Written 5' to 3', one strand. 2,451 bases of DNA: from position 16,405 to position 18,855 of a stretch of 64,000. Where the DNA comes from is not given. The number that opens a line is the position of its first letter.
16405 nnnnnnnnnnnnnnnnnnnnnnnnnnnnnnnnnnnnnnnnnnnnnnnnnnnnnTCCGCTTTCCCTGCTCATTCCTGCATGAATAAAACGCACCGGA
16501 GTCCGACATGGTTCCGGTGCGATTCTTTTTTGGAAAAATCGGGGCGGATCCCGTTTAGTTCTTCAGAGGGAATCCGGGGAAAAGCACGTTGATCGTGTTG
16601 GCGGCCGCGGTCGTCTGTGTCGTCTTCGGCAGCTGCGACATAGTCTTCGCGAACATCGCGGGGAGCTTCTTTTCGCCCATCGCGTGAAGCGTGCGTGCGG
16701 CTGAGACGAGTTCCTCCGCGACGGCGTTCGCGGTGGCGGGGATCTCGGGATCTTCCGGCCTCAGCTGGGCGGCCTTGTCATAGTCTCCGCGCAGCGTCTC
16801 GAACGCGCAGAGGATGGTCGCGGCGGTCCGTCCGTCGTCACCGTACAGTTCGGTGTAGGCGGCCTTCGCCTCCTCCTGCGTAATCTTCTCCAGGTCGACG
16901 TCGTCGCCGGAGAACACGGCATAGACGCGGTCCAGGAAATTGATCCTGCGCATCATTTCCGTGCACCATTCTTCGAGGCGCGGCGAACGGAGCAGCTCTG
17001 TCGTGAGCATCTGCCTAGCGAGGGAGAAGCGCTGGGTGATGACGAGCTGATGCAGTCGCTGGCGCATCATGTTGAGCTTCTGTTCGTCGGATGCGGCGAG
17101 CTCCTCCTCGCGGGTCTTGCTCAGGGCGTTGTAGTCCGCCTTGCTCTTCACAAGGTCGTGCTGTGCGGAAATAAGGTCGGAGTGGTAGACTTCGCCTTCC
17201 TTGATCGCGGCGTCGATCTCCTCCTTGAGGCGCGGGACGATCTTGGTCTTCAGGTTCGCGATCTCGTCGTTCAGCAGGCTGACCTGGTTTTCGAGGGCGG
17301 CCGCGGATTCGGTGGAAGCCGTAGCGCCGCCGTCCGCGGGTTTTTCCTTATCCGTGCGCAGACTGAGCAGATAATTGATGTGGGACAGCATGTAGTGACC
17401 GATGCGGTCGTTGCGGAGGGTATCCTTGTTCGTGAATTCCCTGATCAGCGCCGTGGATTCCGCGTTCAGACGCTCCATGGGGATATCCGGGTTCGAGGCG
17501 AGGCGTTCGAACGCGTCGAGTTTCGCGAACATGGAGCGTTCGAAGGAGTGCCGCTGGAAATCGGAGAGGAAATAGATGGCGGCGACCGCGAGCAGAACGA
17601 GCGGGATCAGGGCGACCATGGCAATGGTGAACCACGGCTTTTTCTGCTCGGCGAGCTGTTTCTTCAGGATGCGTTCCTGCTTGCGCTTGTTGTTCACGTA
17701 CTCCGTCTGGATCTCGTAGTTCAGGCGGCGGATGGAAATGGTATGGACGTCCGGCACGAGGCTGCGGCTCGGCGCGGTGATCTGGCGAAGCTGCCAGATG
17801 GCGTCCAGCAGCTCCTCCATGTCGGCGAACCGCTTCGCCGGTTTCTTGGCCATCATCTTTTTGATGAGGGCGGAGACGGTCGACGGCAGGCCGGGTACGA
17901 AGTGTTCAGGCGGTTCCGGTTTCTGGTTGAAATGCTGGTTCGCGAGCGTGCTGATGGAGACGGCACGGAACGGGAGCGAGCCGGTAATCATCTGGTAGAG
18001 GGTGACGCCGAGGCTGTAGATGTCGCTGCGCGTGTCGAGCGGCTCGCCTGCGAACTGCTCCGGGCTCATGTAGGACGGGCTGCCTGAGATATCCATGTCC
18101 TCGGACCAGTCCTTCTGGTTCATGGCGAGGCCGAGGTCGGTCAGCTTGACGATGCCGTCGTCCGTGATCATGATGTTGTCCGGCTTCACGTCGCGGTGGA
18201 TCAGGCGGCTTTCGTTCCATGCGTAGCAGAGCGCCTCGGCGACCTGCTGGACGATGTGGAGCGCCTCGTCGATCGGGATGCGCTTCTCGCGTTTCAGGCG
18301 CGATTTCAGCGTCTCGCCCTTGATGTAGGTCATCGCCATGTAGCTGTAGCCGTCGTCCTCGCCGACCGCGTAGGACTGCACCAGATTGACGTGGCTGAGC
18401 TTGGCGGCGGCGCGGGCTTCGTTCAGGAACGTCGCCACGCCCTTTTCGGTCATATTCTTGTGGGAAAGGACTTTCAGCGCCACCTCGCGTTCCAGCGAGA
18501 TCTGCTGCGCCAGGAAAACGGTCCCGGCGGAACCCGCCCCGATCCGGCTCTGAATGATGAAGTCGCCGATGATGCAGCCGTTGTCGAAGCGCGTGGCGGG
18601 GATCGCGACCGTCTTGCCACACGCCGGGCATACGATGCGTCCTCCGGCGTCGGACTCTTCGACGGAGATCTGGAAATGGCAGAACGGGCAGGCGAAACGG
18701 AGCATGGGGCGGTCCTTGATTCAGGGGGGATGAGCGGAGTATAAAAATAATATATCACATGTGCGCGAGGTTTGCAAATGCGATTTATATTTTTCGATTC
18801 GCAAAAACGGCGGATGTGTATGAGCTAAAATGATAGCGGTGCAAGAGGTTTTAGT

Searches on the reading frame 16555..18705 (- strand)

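Call 63: search_protein_families(library=pfam, proteins=[window:16555-18705:-], max_evalue=0.1)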
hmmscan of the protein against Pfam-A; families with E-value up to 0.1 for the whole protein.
window:16555-18705:- (716 aa): 9 families
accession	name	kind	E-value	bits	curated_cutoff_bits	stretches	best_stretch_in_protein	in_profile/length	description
PF00069.31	Pkinase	-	2.3e-52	178.4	31.7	1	51-304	3-262/263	Protein kinase domain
PF07714.23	PK_Tyr_Ser-Thr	-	2.1e-37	129.3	23.1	1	51-293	3-249/258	Protein tyrosine and serine/threonine kinase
PF01636.29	APH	-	3.4e-06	27.4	23.2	1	148-193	147-196/239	Phosphotransferase enzyme family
PF03109.22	ABC1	-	9.5e-05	22.1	22.9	1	121-196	143-216/244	ABC1 atypical kinase-like domain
PF01163.29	RIO1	-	0.0059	16.7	22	1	124-196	84-153/187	RIO domain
PF17667.7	Pkinase_fungal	-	0.01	15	24.1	1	157-221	297-368/387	Fungal protein kinase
PF23548.1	Zn_ribbon_FGT1_2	-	0.014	15.4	27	0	3-16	20-33/35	FORGETTER1 second zinc ribbon domain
PF05129.18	Zn_ribbon_Elf1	-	0.021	15.4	29.8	1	3-39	22-62/79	Transcription elongation factor Elf1 like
PF12330.14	Haspin_kinase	-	0.038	13.5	25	1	129-201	192-257/364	Haspin like kinase domain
